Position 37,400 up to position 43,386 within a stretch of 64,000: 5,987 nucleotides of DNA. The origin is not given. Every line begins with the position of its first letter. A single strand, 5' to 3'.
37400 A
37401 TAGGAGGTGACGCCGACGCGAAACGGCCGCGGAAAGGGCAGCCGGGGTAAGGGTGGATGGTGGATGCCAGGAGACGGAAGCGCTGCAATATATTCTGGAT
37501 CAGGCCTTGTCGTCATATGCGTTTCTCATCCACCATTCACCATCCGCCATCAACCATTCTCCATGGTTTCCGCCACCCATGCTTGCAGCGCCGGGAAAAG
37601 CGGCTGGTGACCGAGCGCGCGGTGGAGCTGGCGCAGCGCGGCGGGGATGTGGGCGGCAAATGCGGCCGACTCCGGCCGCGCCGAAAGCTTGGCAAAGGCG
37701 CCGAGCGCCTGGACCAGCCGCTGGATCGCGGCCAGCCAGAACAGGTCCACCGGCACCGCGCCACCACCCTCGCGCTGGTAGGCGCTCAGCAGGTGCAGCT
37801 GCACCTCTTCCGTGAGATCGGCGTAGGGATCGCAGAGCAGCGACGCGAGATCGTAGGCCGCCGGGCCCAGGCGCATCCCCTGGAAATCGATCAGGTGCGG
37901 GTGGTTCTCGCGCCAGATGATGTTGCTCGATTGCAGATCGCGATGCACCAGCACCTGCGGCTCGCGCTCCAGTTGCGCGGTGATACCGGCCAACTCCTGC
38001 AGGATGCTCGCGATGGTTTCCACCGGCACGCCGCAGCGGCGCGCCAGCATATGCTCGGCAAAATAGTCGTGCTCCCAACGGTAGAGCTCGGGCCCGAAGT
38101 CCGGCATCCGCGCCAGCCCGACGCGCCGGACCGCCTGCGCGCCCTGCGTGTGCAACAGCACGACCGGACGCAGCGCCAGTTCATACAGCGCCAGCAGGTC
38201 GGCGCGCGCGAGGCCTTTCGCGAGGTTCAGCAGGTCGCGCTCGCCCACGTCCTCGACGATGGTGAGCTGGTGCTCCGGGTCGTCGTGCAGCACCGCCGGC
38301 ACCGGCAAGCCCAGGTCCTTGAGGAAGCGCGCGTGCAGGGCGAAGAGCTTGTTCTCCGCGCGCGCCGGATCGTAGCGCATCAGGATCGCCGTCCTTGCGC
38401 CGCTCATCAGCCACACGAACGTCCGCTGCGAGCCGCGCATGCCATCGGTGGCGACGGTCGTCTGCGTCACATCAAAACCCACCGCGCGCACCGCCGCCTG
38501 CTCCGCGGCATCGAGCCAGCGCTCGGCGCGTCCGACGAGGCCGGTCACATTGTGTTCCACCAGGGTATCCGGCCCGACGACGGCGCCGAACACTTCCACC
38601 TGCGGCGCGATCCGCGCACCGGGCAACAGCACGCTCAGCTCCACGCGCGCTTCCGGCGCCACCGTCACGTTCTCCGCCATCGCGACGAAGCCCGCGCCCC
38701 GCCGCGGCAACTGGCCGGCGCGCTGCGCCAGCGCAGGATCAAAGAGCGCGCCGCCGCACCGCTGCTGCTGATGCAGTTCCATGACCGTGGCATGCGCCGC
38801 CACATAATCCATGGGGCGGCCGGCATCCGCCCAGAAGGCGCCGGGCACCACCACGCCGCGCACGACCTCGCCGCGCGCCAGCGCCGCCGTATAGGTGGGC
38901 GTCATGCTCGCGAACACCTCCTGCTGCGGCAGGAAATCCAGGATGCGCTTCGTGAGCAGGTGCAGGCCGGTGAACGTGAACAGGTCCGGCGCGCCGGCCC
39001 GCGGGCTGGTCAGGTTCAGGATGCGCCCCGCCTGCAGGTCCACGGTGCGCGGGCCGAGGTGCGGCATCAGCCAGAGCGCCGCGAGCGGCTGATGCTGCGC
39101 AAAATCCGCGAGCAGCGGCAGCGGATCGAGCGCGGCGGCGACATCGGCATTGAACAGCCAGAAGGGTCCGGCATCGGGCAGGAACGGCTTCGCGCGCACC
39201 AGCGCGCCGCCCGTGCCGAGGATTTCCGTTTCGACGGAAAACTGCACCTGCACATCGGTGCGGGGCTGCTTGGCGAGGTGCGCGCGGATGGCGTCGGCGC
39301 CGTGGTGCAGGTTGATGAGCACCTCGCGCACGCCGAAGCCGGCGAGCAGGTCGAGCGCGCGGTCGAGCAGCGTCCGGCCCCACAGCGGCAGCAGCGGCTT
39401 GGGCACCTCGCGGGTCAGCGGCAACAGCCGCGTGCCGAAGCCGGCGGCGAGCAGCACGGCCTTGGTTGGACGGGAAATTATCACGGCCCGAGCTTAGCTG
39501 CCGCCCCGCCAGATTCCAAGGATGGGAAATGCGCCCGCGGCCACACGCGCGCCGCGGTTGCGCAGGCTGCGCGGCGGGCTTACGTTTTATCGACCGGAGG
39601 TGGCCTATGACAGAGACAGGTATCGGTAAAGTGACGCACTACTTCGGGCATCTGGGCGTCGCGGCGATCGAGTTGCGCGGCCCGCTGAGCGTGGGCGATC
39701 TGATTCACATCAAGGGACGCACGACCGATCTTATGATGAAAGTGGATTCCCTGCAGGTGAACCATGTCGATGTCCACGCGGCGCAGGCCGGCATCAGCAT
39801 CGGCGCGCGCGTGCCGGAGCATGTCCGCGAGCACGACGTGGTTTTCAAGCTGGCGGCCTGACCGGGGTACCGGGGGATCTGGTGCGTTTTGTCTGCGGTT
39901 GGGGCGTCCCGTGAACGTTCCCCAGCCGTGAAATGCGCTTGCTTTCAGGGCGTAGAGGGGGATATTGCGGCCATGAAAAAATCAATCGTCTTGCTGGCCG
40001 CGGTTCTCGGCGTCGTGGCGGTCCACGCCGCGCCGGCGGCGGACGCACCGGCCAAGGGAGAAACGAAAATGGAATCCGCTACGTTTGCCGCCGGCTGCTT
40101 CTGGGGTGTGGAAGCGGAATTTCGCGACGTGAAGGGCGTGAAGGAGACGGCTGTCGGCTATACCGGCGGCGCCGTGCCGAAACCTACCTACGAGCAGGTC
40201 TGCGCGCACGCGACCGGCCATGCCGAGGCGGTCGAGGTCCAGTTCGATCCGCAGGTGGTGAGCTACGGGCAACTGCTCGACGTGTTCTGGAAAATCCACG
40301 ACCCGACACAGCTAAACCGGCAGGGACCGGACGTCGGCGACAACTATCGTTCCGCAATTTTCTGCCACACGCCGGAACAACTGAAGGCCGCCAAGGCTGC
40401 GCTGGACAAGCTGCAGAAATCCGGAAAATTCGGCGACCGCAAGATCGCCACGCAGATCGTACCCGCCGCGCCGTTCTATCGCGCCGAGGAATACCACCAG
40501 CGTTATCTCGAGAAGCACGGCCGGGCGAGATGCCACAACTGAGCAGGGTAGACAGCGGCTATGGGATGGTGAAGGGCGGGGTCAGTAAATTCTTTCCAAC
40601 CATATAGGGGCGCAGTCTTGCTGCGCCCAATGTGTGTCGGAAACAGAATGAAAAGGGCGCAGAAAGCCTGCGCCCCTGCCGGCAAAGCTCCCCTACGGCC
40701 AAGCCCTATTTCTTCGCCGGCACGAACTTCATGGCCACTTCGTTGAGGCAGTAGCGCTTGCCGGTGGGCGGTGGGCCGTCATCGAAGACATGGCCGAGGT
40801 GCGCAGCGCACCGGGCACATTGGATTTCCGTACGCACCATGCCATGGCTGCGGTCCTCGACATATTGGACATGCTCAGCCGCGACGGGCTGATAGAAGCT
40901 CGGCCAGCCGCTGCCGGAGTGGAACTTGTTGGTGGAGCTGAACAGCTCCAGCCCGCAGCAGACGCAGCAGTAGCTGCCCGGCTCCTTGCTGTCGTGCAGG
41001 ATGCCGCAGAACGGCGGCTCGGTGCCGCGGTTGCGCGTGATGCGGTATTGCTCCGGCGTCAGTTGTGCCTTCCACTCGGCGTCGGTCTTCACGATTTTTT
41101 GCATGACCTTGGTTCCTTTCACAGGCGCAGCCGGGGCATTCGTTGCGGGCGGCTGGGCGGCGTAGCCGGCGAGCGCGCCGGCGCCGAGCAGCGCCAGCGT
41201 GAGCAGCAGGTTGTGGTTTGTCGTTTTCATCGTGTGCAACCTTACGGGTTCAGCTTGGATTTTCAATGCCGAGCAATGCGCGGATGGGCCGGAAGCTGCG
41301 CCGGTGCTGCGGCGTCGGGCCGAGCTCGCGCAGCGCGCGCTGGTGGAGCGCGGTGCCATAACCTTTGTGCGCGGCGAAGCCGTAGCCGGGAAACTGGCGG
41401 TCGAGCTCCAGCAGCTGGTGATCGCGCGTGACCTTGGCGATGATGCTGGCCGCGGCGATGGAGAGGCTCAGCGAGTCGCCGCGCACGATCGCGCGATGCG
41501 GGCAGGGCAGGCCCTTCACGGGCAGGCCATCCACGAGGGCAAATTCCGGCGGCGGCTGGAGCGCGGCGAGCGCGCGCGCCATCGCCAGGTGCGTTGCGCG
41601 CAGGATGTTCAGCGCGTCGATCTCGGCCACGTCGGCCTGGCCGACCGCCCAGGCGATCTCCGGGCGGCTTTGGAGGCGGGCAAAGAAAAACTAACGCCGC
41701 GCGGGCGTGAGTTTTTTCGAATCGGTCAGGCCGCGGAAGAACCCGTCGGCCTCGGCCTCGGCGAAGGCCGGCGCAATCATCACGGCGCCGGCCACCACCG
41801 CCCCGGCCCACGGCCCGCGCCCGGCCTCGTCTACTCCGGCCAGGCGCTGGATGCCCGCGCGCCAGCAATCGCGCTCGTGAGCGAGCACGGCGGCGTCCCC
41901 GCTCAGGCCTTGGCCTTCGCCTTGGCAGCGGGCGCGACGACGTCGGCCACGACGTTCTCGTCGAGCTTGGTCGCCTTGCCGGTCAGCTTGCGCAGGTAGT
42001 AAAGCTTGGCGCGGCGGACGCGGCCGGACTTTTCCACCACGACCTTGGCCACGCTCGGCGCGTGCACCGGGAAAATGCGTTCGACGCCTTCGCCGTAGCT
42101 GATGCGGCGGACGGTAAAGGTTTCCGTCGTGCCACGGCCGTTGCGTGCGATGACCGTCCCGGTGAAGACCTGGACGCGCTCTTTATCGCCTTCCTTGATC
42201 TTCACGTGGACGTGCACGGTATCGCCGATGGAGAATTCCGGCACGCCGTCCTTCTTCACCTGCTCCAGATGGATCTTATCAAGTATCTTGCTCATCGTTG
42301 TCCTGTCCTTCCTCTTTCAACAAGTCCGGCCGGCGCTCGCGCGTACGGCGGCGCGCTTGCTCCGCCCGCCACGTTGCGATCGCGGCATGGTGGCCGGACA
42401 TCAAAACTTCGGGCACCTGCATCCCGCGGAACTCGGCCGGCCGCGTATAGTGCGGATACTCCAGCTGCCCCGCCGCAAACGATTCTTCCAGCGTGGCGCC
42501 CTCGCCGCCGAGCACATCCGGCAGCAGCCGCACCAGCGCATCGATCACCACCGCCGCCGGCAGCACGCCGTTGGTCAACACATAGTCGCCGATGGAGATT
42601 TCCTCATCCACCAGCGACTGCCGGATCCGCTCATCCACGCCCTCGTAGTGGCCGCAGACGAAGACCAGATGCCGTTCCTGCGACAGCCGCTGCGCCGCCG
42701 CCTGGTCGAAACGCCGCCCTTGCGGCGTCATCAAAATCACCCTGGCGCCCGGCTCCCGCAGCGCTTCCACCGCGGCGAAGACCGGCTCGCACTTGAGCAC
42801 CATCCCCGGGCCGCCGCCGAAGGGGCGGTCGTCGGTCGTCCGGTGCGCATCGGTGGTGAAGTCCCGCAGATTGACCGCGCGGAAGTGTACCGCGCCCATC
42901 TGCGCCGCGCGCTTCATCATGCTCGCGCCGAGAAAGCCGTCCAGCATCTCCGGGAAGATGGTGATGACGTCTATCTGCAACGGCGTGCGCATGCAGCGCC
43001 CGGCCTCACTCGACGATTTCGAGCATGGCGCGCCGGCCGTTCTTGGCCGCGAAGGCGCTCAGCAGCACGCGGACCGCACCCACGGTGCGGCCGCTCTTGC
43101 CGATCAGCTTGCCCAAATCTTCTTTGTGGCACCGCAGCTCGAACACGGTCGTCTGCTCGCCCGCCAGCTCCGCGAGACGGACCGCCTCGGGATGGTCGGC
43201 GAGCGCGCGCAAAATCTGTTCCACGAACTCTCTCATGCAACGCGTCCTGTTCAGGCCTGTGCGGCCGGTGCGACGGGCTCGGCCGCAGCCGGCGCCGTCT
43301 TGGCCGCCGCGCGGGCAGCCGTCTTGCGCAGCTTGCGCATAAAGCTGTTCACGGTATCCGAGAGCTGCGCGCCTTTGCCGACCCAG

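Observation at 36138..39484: cobU overlapped by a CbiR-like TIM-barrel gene and followed by a fused nucleotidyltransferase-kinase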

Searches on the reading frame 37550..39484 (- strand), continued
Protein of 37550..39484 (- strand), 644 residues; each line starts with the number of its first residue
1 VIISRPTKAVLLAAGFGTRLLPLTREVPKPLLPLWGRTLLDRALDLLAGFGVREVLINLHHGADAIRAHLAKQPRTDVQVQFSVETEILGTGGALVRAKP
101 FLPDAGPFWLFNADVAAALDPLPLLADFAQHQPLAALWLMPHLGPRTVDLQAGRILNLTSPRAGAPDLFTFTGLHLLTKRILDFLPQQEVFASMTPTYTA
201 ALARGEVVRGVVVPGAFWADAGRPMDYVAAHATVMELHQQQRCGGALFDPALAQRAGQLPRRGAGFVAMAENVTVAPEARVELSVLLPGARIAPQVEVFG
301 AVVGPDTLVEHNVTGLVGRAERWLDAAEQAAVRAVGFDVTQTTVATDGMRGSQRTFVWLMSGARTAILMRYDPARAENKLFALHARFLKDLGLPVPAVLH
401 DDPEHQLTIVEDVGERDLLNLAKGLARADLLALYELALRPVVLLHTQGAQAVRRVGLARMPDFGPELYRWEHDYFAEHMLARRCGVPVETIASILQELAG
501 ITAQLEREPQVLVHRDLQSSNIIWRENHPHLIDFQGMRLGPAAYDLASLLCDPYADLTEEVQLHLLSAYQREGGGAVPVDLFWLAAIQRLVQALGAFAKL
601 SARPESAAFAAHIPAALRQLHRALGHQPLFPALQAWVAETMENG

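Call 54: search_solved_structures(query=A1, max_evalue=0.00001)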
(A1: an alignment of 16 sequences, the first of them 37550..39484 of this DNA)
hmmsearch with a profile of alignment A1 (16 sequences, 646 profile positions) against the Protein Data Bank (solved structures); distinct sequences matched with E-value up to 0.00001: 82 (the best 60 are shown).
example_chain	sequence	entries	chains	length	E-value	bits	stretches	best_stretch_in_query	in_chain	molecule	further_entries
7whr_B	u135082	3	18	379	3.1e-39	138.3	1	7-324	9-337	Nucleotidyl transferase family protein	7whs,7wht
7x8j_A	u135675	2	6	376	1.1e-38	136.5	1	7-311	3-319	Mannose-1-phosphate guanylyltransferase 1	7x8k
8yre_D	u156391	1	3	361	1.8e-38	135.8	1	8-311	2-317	Mannose-1-phosphate guanylyltransferase 1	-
7d72_K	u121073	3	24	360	7.9e-37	130.4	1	8-315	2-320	Mannose-1-phosphate guanyltransferase beta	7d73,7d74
3csv_A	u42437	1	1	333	2.5e-33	118.8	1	347-633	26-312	Aminoglycoside phosphotransferase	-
8x7s_B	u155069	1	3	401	1.9e-32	115.9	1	7-306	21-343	UTP--glucose-1-phosphate uridylyltransferase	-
4y7t_A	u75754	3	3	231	3.1e-30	108.6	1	8-242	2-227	Nucleotidyl transferase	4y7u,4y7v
6jq8_A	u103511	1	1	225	1.1e-24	90.2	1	10-232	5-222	Putative 6-deoxy-D-mannoheptose pathway protein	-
5xhw_A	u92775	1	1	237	1.4e-24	89.9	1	10-232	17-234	Putative 6-deoxy-D-mannoheptose pathway protein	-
8hhd_A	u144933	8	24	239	2e-23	86.1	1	7-236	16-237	Nucleotidyl transferase | N-acetylmuramate alpha-1-phosphate uridylyltransferase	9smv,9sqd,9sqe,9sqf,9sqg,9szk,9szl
7d72_A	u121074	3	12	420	6.6e-20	74.5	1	8-155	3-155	Mannose-1-phosphate guanyltransferase alpha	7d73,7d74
5z09_A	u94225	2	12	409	1.2e-16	63.7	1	8-352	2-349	Dual sugar-1-phosphate nucleotidylyltransferase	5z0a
2ggo_A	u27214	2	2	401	1.6e-16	63.3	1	8-99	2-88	401aa long hypothetical glucose-1-phosphate thymidylyltransferase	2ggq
5ids_A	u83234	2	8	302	7.9e-15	57.7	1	7-249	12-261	Glucose-1-phosphate thymidylyltransferase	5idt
2v0h_A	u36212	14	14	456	2.2e-14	56.2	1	5-114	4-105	BIFUNCTIONAL PROTEIN GLMU | GLUCOSAMINE-1-PHOSPHATE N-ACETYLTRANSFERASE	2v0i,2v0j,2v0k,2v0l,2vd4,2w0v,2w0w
1jyk_A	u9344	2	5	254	7.5e-12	47.8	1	7-62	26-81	CTP:phosphocholine Cytidylyltransferase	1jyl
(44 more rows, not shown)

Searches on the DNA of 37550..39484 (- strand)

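Call 51: search_rna_families(sources=[L001, L002, L003, L004, L084, L085, L038, L080], threshold=gathering)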
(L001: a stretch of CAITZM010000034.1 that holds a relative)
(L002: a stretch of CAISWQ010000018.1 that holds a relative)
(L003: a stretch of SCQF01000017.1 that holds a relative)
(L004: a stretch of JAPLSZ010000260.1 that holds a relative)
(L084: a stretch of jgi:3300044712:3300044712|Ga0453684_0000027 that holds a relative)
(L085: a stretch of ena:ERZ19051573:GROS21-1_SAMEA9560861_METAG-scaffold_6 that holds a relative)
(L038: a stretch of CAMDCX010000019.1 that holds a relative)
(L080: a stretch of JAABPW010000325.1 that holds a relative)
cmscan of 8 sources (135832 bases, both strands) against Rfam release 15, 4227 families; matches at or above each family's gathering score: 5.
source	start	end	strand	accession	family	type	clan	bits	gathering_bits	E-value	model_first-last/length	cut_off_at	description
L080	12411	12765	+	RF00023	tmRNA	Gene;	CL00001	189.7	47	1.8e-75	1-374/374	no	transfer-messenger RNA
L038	12052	12406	+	RF00023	tmRNA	Gene;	CL00001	187.9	47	1.1e-74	1-374/374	no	transfer-messenger RNA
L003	13332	13549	+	RF00174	Cobalamin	Cis-reg; riboswitch;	CL00101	72.8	31.5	1.1e-15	1-189/189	no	Cobalamin riboswitch aptamer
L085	15057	15266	+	RF00174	Cobalamin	Cis-reg; riboswitch;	CL00101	64.4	31.5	2.7e-13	1-189/189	no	Cobalamin riboswitch aptamer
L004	15184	15381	-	RF00174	Cobalamin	Cis-reg; riboswitch;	CL00101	36.1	31.5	3.5e-05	1-189/189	no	Cobalamin riboswitch aptamer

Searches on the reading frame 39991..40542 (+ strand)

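Call 29: search_protein_families(library=pfam, proteins=[window:39991-40542:+], max_evalue=0.001)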
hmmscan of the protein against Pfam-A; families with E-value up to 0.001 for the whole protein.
window:39991-40542:+ (183 aa): 1 family
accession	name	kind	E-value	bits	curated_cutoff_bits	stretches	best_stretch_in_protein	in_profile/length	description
PF01625.27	PMSR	-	9.8e-65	217.9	23.7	1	30-182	2-153/153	Peptide methionine sulfoxide reductase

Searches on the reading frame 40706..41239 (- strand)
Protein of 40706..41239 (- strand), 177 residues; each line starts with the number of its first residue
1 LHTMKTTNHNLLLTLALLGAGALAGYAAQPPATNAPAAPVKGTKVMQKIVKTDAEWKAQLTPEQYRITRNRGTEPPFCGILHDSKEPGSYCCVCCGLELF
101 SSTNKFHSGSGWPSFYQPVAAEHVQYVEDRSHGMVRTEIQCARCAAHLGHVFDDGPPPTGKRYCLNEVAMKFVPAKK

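Call 29: search_protein_families(library=pfam, proteins=[window:40706-41239:-], max_evalue=0.001)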
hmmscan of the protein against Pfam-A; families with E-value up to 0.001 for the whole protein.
window:40706-41239:- (177 aa): 2 families
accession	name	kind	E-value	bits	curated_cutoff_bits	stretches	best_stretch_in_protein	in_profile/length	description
PF01641.26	SelR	-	3e-49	166.2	24.9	1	60-174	1-116/116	SelR domain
PF24046.1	At4g08330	-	0.00022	21.7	27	0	130-159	68-99/129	At4g08330 beta-tent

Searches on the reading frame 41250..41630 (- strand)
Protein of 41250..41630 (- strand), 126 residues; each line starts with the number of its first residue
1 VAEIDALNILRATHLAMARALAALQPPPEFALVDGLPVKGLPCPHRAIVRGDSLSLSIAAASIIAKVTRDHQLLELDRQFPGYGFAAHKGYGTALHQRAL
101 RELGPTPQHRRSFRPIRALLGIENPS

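Call 29: search_protein_families(library=pfam, proteins=[window:41250-41630:-], max_evalue=0.001)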
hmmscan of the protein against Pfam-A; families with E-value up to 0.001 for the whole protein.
window:41250-41630:- (126 aa): 1 family
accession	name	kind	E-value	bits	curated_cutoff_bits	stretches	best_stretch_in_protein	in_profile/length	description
PF01351.25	RNase_HII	-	1.6e-22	80.8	25.8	1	1-114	72-197/199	Ribonuclease HII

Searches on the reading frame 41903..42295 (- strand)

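Call 29: search_protein_families(library=pfam, proteins=[window:41903-42295:-], max_evalue=0.001)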
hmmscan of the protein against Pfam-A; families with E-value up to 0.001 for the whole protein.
window:41903-42295:- (130 aa): 1 family
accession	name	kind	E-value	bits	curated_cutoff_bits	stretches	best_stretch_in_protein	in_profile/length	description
PF01245.26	Ribosomal_L19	-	2.8e-46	156.5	22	1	4-113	2-110/111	Ribosomal protein L19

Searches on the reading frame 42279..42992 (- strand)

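Call 29: search_protein_families(library=pfam, proteins=[window:42279-42992:-], max_evalue=0.001)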
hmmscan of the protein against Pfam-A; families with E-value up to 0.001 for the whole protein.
window:42279-42992:- (237 aa): 1 family
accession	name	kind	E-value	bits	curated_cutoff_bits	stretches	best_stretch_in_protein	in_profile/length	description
PF01746.26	tRNA_m1G_MT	-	4.5e-63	213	27.3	1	26-222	1-195/195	tRNA (Guanine-1)-methyltransferase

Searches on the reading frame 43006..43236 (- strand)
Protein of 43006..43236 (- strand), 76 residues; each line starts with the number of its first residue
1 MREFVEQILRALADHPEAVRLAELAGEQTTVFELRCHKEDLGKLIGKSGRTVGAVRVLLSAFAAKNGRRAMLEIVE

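Call 29: search_protein_families(library=pfam, proteins=[window:43006-43236:-], max_evalue=0.001)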
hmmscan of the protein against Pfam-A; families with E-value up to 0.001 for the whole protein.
window:43006-43236:- (76 aa): 1 family
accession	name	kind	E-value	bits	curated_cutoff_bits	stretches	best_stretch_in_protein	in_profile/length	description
PF13083.13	KH_KhpA-B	-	4e-22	78.3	32.1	1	2-74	1-73/73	KhpA/KhpB, KH domain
